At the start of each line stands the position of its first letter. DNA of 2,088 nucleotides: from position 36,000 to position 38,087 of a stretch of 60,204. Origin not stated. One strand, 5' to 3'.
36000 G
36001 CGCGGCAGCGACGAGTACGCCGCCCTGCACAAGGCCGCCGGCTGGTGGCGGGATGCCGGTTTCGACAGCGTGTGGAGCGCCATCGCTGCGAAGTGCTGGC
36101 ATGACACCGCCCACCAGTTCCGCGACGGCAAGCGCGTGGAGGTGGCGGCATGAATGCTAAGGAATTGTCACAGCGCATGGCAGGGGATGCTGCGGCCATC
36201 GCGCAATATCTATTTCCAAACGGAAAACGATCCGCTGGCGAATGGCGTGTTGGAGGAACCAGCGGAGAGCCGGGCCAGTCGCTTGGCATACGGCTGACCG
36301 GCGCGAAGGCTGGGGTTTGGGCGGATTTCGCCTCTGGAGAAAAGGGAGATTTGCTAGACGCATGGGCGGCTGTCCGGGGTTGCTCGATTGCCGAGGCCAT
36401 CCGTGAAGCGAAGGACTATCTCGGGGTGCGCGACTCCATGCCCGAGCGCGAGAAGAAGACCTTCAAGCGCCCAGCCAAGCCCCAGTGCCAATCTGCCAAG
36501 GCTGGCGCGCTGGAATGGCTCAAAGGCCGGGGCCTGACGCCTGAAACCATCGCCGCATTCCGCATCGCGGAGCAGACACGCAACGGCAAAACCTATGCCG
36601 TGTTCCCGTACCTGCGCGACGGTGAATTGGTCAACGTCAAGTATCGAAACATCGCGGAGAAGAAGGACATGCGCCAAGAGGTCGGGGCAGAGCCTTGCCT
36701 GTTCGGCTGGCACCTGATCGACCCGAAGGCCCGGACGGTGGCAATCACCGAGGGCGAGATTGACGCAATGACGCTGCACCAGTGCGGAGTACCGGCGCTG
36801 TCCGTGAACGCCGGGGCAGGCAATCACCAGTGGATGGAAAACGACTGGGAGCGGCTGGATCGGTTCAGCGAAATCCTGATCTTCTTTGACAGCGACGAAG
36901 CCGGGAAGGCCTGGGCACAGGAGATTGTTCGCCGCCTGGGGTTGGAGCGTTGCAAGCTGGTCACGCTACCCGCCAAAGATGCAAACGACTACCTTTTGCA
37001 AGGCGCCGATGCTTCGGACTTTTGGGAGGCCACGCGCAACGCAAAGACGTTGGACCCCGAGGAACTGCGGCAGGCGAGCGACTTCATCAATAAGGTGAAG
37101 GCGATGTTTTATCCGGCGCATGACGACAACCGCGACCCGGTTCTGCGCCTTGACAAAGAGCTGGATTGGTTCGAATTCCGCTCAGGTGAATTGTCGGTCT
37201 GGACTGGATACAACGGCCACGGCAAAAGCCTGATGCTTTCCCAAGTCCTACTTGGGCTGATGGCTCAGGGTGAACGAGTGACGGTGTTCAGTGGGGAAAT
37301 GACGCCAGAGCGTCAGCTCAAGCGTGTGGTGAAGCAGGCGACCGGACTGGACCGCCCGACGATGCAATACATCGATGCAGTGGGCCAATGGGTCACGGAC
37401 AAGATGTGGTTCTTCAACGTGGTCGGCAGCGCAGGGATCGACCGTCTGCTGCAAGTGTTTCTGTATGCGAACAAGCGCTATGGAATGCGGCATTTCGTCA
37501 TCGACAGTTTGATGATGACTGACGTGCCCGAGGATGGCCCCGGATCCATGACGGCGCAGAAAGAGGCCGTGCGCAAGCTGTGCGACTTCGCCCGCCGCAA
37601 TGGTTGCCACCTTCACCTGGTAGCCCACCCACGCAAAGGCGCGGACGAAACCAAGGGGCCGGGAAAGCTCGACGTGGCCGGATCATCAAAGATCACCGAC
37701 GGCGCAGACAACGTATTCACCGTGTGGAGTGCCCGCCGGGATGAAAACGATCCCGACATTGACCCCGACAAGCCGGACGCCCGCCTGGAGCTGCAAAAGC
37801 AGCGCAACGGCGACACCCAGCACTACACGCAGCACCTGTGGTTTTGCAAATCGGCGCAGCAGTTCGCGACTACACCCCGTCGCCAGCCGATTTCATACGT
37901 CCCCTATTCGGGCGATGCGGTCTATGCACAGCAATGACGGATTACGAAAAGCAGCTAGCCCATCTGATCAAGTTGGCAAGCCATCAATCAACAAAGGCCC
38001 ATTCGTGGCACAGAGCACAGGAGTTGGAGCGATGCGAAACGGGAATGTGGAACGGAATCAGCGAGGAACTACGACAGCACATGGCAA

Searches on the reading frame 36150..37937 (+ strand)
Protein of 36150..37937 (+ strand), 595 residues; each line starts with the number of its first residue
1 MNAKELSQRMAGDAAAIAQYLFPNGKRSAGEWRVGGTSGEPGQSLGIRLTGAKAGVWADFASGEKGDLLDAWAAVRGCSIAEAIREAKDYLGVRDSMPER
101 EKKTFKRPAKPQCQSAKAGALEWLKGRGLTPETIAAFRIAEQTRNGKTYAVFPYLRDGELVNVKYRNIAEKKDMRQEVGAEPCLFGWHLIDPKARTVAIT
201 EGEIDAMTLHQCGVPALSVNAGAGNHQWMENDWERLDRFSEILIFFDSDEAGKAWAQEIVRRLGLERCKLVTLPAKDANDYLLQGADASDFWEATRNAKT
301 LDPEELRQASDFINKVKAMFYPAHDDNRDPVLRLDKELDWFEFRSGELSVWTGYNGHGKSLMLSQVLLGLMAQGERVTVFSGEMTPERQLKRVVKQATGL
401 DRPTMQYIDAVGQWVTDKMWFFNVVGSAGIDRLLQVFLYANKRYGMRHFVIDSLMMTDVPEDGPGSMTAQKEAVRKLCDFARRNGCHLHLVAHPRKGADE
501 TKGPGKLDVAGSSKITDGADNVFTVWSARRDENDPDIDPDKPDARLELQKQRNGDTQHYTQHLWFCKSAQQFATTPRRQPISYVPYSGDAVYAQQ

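Call 27: find_related_loci(query=window:36150-37937:+, collection=viral_contigs, flank=6000)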
Query window:36150-37937:+ (595 aa) in viral_contigs; peptide patterns used: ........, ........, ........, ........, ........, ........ (x = any residue, [..] = any of these).
57 stretches matched a pattern; 53 encode a relative of the query (tblastn E <= 1e-3); 53 distinct loci.
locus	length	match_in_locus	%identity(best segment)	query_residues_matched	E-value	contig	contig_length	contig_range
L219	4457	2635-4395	84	1-587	0e+0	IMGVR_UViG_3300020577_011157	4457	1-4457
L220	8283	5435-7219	83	1-595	0e+0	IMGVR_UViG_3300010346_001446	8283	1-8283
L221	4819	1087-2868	83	1-594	0e+0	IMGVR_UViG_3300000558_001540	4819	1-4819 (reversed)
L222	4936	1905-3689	82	1-595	0e+0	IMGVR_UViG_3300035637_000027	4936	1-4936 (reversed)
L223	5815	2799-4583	82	1-595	0e+0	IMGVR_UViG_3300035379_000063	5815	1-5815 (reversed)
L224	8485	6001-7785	79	1-595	0e+0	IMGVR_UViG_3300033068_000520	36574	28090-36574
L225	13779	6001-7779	81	1-593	0e+0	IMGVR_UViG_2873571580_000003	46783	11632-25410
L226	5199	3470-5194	83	1-575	0e+0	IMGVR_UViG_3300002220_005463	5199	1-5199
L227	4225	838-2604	80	1-589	0e+0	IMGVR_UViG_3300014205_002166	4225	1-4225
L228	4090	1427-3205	79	1-593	0e+0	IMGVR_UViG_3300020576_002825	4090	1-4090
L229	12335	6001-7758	79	1-587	0e+0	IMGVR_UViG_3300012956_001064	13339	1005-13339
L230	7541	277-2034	79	1-587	0e+0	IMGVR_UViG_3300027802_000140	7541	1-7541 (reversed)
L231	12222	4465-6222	79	1-587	0e+0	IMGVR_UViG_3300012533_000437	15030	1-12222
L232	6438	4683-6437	78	1-586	0e+0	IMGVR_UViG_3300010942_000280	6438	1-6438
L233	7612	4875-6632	78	1-587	0e+0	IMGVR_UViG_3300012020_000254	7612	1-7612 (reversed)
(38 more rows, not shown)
